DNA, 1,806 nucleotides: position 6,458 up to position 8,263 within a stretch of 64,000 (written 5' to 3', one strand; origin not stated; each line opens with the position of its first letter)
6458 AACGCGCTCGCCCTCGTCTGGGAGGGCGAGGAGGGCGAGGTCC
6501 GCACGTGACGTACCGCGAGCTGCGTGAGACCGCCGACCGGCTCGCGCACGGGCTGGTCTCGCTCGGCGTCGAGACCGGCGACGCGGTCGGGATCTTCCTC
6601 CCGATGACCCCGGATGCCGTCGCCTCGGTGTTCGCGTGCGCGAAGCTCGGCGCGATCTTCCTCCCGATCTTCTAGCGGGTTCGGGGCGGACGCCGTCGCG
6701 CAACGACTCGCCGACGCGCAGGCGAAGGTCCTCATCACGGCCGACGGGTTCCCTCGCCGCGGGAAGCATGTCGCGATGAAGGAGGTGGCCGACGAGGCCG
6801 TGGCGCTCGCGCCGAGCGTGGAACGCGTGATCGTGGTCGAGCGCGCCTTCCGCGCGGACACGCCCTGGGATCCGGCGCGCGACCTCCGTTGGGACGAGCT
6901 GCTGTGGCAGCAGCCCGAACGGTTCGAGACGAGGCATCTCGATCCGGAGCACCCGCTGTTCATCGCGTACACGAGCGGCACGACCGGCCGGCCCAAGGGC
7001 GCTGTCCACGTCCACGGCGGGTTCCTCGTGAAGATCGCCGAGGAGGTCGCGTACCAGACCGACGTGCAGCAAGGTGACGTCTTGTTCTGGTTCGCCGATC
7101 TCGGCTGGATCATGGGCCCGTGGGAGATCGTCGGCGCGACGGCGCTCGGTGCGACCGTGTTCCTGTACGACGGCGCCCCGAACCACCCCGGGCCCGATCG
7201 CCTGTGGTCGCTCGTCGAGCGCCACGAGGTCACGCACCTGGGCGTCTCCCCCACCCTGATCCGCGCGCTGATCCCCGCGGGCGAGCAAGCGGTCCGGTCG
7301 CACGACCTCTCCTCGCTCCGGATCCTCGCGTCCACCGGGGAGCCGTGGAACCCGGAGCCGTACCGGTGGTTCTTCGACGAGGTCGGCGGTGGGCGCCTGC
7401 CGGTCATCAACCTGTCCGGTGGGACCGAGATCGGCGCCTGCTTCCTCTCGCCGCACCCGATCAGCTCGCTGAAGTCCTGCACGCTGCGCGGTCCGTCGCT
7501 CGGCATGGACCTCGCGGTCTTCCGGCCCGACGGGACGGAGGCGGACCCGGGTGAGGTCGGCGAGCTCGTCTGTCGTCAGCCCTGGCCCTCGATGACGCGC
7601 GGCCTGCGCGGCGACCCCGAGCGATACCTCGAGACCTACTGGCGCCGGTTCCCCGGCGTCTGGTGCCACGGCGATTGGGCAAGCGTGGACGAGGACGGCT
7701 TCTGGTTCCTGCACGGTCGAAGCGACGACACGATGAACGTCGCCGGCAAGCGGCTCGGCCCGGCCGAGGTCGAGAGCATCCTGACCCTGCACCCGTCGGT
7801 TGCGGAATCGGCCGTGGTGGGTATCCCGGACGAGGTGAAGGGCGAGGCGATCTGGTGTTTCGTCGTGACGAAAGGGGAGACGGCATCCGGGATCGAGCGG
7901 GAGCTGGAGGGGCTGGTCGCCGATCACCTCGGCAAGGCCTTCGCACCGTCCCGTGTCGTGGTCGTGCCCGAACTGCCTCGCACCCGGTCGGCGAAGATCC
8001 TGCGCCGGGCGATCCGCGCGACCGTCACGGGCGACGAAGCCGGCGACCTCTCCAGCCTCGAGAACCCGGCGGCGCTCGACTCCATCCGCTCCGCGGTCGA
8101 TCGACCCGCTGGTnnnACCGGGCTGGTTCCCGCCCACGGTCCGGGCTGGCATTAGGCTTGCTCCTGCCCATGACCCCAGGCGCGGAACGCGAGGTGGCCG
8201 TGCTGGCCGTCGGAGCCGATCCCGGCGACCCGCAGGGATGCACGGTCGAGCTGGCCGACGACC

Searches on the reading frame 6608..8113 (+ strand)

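Call 83: search_protein_families(library=pfam, proteins=[window:6608-8113:+], max_evalue=0.00001)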
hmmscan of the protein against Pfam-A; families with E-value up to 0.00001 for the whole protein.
window:6608-8113:+ (502 aa): 2 families
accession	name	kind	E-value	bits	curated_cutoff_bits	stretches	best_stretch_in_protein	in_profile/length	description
PF00501.34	AMP-binding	-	9.5e-50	169.9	29.9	1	24-332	79-382/384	AMP-binding enzyme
PF13193.12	AMP-binding_C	-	1.9e-23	83.6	24.5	1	387-463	1-76/76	AMP-binding enzyme C-terminal domain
